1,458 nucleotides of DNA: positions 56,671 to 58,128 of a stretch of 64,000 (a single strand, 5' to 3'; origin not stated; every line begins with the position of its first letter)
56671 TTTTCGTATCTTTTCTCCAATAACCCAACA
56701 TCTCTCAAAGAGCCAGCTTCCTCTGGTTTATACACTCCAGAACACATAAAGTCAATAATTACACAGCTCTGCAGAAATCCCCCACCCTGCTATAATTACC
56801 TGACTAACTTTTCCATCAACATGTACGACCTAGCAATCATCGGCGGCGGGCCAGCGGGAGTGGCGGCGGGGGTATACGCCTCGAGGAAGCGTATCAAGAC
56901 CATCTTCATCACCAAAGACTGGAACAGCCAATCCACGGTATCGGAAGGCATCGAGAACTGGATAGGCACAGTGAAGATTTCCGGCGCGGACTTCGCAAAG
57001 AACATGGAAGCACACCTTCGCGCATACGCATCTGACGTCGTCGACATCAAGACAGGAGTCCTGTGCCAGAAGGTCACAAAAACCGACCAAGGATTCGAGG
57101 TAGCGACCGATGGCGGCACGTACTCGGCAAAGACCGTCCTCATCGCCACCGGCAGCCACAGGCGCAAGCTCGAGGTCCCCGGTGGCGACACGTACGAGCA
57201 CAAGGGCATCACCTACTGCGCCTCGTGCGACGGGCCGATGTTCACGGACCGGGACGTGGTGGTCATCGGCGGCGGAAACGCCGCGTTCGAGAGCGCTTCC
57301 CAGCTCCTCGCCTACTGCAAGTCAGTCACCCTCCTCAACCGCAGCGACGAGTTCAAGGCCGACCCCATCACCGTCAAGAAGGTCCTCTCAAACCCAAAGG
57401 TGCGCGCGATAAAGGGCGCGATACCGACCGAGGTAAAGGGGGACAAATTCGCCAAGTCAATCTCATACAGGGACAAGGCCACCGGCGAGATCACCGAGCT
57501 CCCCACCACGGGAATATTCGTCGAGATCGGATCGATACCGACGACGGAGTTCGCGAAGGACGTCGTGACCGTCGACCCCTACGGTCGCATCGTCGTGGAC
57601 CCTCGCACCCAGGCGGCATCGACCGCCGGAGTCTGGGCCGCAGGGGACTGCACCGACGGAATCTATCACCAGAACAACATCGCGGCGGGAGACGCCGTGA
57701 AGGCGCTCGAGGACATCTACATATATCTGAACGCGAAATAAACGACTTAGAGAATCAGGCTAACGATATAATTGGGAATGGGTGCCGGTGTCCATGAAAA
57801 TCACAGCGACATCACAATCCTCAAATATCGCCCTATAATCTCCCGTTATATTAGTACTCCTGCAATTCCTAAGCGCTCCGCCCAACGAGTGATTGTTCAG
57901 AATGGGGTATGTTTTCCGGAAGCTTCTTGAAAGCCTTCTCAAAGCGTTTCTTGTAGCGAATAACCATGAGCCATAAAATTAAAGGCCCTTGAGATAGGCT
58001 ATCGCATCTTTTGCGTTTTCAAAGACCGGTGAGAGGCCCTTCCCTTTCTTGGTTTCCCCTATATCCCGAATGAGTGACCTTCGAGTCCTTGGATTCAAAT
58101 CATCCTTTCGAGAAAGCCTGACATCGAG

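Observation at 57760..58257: relB/dinJ-type antitoxin followed in frame by a decayed YafQ/RelE-type toxin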

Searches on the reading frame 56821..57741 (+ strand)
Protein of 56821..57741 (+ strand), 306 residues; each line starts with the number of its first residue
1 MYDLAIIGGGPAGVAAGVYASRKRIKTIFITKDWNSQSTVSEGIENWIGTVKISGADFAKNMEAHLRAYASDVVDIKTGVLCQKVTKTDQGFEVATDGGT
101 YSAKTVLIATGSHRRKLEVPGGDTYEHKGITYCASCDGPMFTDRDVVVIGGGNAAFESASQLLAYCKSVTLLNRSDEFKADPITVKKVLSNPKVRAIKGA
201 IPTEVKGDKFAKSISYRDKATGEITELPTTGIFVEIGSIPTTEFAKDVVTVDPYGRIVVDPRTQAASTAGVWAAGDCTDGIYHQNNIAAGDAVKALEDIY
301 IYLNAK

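Call 53: search_protein_families(library=pfam, proteins=[window:56821-57741:+], max_evalue=0.001)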
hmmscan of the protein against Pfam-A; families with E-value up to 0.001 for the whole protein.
window:56821-57741:+ (306 aa): 8 families
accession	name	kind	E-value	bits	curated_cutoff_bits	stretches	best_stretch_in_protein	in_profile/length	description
PF07992.20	Pyr_redox_2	-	1.1e-40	140.3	26.1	1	2-287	1-286/291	Pyridine nucleotide-disulphide oxidoreductase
PF13738.12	Pyr_redox_3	-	1.1e-27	97.6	30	1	65-275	86-305/305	Pyridine nucleotide-disulphide oxidoreductase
PF00070.33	Pyr_redox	-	2.6e-09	37.9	22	1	146-210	2-71/82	Pyridine nucleotide-disulphide oxidoreductase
PF00890.30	FAD_binding_2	-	7.1e-09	35.8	20.4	1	3-49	1-49/414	FAD binding domain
PF03486.20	HI0933_like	-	3.5e-08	33.6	50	0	3-32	2-31/244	HI0933-like protein Rossmann domain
PF01134.28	GIDA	-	7.9e-08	32.2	22.1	0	3-35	1-33/391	Glucose inhibited division protein A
PF12831.13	FAD_oxidored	-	1.4e-06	28.3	27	0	3-32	1-30/416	FAD dependent oxidoreductase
PF01266.30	DAO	-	2.1e-05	24.7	27.9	0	3-33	1-31/353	FAD dependent oxidoreductase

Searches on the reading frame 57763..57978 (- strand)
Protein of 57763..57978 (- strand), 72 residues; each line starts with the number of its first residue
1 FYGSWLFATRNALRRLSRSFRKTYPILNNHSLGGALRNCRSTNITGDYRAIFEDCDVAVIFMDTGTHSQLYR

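Call 5: search_protein_families(library=pfam, proteins=[window:57763-57978:-], max_evalue=1)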
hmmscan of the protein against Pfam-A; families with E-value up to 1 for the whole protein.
seq(72 aa): 2 families
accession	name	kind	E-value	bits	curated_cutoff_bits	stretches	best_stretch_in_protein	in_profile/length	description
PF15738.11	YafQ_toxin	-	1.6e-05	25.6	30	1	27-71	43-87/88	Bacterial toxin of type II toxin-antitoxin system, YafQ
PF24732.2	ParE_like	-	0.14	12.6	24.4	1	24-69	20-64/67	ParE-like toxin domain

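Call 6: search_protein_families(library=ncbifam, proteins=[window:57763-57978:-], max_evalue=1)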
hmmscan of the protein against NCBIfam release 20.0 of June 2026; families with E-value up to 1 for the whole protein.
seq(72 aa): 2 families
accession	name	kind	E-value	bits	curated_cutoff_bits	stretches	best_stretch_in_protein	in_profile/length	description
TIGR02385.1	RelE_StbE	subfamily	1.8e-05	25.1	27.9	1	15-71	32-88/88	type II toxin-antitoxin system mRNA interferase toxin, RelE/StbE family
TIGR00053.1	TIGR00053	subfamily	0.0033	18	87.25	1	28-71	46-91/92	YafQ family addiction module toxin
